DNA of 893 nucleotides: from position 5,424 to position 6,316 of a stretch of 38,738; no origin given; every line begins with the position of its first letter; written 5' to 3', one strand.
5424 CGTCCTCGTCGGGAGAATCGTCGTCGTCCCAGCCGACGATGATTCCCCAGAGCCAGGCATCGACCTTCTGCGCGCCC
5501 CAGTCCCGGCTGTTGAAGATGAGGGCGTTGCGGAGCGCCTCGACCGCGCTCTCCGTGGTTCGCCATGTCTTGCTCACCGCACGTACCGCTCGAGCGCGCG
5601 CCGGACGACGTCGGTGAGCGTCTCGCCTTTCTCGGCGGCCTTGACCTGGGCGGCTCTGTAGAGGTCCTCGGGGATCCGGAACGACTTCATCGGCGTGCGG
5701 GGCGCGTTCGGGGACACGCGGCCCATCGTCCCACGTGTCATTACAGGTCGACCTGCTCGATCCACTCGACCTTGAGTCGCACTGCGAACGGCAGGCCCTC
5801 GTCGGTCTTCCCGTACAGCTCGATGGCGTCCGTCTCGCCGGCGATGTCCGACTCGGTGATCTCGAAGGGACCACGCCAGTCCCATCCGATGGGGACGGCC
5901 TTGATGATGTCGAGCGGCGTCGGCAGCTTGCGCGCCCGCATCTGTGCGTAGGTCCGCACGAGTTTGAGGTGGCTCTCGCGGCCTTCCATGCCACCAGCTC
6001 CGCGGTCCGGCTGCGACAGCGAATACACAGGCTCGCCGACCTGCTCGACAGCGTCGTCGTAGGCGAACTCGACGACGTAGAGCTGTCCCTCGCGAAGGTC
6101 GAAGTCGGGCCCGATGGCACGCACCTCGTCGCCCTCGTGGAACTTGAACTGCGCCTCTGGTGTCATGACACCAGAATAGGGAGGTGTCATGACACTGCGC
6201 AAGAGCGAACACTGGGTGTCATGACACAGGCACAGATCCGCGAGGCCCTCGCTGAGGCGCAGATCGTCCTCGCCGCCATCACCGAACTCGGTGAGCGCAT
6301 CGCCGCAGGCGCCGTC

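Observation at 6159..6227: Three copies of the palindrome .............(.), each centred on an ATG readable on both strands, packed into a 69-bp divergent control region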

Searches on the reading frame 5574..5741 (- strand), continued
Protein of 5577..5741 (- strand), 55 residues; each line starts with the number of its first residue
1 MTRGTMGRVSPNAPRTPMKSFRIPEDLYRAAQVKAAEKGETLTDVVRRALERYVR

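Call 70: find_encoding_contigs(protein=P0142, flank=3000, max_places=2)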
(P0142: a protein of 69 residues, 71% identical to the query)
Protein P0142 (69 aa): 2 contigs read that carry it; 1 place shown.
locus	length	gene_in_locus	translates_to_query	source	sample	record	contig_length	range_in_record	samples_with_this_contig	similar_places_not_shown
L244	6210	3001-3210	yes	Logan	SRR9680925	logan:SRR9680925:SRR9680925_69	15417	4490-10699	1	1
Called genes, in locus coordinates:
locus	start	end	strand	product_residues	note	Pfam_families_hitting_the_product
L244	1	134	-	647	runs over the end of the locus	-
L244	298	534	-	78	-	-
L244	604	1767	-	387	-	PF13011:LZ_Tnp_IS481, PF13518:HTH_28 (weak), PF13565:HTH_32, PF00665:rve, PF13683:rve_3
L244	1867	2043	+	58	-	PF24623:Phage_zn_bind_8 (weak)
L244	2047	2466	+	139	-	-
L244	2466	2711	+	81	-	-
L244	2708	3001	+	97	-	-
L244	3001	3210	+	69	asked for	-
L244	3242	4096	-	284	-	PF13613:HTH_Tnp_4, PF01609:DDE_Tnp_1, PF13359:DDE_Tnp_4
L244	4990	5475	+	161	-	-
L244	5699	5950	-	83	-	-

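Call 75: search_protein_families(library=padloc, proteins=[window:5577-5741:-], max_evalue=0.01)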
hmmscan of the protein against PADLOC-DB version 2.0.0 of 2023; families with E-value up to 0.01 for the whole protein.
window:5577-5741:- (55 aa): 0 families

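Call 76: search_protein_families(library=ncbifam, proteins=[window:5577-5741:-], max_evalue=0.01)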
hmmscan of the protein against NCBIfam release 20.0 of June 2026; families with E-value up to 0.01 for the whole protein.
window:5577-5741:- (55 aa): 2 families
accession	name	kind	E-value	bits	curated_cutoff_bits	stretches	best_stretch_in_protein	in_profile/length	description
NF041551.1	YlcI_YnfO_N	subfamily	9.6e-05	22.4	30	1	19-55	5-40/42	YlcI/YnfO family protein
NF053762.1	aCcr1_fam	equivalog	0.0077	16.1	60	0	20-54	4-38/38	aCcr1 family cell cycle regulator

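Call 88: predict_structure(alignment_id=A4)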
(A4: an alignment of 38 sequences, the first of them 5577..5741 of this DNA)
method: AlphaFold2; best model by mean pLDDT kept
length: 55 residues; sequences in the alignment: 38
mean_pLDDT: 76.2   pTM: 0.47
mean pLDDT of the five models: 76.2, 74.9, 74.8, 72.4, 69.4
residues with pLDDT >= 90: 15; 70-90: 19; 50-70: 16; < 50: 5
segments of 3 or more residues with pLDDT < 50: 1-4
pLDDT, mean of each block of 10 residues (from residue 1): 48 61 84 92 88 91
secondary structure, 60 per line:
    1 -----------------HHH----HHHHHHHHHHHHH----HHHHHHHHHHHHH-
elements in order: H25-37 H42-54
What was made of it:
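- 5574..5741 (-): RHH (Arc/CopG/omega-like) protein, 55 aa, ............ It is the proposed operator-binding repressor. Its start forms a TAATG overlap with the stop of the 141-aa gene. The AF2 model shows two helices with pLDDT 84-92 (call 88).
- On Ribbon-helix-helix (Arc/MetJ/CopG) transcriptional repressors: The AF2 model has helices at 25-37 and 42-54 with pLDDT 84-92 (call 88).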

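Call 90: fold_search(model_id=the predicted structure, library=pdb)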
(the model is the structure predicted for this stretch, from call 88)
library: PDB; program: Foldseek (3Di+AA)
matches with E <= 10: 10; with E <= 0.001: 0
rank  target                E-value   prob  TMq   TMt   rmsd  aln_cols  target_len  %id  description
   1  1myl_C                3.1e+00  0.30  0.54  0.64   3.1        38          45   16  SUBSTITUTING HYDROPHOBIC RESIDUES FOR A BURIED SALT BRIDGE ENHANCES PROTEIN STABILITY BUT DOES NOT REDUCE CONFORMATION (released 1995-01-26)
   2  1baz_C                3.9e+00  0.16  0.48  0.55   3.4        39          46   20  ARC REPRESSOR MUTANT PHE10VAL (released 1998-06-17)
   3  1myl_E                4.2e+00  0.16  0.50  0.62   3.3        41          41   17  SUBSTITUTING HYDROPHOBIC RESIDUES FOR A BURIED SALT BRIDGE ENHANCES PROTEIN STABILITY BUT DOES NOT REDUCE CONFORMATION (released 1995-01-26)
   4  2ay0_A                6.6e+00  0.21  0.53  0.66   1.1        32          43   12  Structure of the Lys9Met mutant of the E. coli Proline Utilization A (PutA) DNA-binding domain. (released 2006-08-15)
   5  1qtg_A                6.6e+00  0.13  0.50  0.51   2.9        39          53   20  AVERAGED NMR MODEL OF SWITCH ARC, A DOUBLE MUTANT OF ARC REPRESSOR (released 1999-07-12)
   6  2gpe_B                7.7e+00  0.15  0.57  0.66   3.2        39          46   13  Structure of the DNA-binding domain of E. Coli Proline Utilization A (PUTA) (released 2007-02-20)
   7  2ay0_D                8.4e+00  0.18  0.54  0.65   0.9        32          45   12  Structure of the Lys9Met mutant of the E. coli Proline Utilization A (PutA) DNA-binding domain. (released 2006-08-15)
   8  2rbf_B                8.4e+00  0.18  0.55  0.66   1.0        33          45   12  Structure of the ribbon-helix-helix domain of Escherichia coli PutA (PutA52) complexed with operator DNA (O2) (released 2008-07-29)
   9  2gpe_A                9.0e+00  0.13  0.56  0.64   3.4        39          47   13  Structure of the DNA-binding domain of E. Coli Proline Utilization A (PUTA) (released 2007-02-20)
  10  9lew_G                9.0e+00  0.12  0.56  0.36   3.6        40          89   25  The crystal structure of DinJ-YafQ complex from Vibrio cholerae (released 2025-07-30)
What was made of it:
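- On Ribbon-helix-helix (Arc/MetJ/CopG) transcriptional repressors: All ten fold matches are RHH proteins, but with E of 3 or more (call 90).
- The fold search returns only RHH proteins, but with non-significant E-values of 3 or more (call 90).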

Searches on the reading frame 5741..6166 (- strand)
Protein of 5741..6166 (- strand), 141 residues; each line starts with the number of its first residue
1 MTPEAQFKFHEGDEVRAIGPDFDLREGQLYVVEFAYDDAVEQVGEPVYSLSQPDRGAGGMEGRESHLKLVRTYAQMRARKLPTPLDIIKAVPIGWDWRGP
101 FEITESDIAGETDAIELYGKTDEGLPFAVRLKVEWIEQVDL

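Call 7: search_protein_families(library=pfam, proteins=[window:5741-6166:-], max_evalue=0.01)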
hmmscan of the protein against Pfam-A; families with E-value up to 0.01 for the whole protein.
window:5741-6166:- (141 aa): 0 families

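Call 8: search_protein_families(library=phrogs, proteins=[window:5741-6166:-], max_evalue=0.01)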
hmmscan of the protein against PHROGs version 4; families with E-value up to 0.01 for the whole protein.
window:5741-6166:- (141 aa): 0 families

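Call 10: search_dna_similar(query=window:5741-6166:-, collection=phages, mode=protein, max_rows=30, max_evalue=0.01)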
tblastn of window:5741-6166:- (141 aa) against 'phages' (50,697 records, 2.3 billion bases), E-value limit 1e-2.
No match.

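Call 12: find_related_loci(query=window:5741-6166:-, collection=viral_contigs, flank=4000)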
Query window:5741-6166:- (141 aa) in viral_contigs; peptide patterns used: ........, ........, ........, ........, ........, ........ (x = any residue, [..] = any of these).
No stretch of DNA in the collection matches any of the patterns.

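Call 13: find_homologous_proteins(query=window:5741-6166:-, max_evalue=0.001)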
Query window:5741-6166:- (141 aa): 2 proteins with E <= 0.001 among 13 candidates.
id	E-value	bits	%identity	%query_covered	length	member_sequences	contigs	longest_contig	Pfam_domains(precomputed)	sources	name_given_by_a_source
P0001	1.9e-89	315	100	100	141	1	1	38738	-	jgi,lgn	jgi:hypothetical protein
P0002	2.6e-35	139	58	96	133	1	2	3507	-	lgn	-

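Call 14: find_encoding_contigs(protein=P0002, flank=5000)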
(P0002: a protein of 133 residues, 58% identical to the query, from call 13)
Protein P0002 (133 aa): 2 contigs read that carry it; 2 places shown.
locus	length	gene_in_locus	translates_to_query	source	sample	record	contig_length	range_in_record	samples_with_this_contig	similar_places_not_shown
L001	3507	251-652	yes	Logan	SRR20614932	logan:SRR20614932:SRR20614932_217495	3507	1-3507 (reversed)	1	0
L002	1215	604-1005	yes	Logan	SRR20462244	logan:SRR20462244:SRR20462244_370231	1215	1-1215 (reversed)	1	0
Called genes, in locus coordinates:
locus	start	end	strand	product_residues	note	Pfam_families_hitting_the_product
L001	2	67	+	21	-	?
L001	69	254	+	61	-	PF10049:DUF2283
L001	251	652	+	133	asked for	-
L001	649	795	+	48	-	-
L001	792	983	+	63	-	-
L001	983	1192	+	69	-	-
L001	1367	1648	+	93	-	-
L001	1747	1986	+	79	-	PF23719:VapB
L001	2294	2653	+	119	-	-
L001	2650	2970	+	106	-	PF20274:cREC_REC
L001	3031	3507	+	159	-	?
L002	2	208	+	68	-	?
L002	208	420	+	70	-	-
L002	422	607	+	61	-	PF10049:DUF2283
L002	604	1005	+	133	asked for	-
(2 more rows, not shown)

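Call 75: search_protein_families(library=padloc, proteins=[window:5744-6166:-], max_evalue=0.01)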
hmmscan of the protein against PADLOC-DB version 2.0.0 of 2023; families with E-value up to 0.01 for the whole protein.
window:5744-6166:- (141 aa): 0 families

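Call 76: search_protein_families(library=ncbifam, proteins=[window:5744-6166:-], max_evalue=0.01)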
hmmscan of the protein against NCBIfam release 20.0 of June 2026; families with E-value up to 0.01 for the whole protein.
window:5744-6166:- (141 aa): 0 families
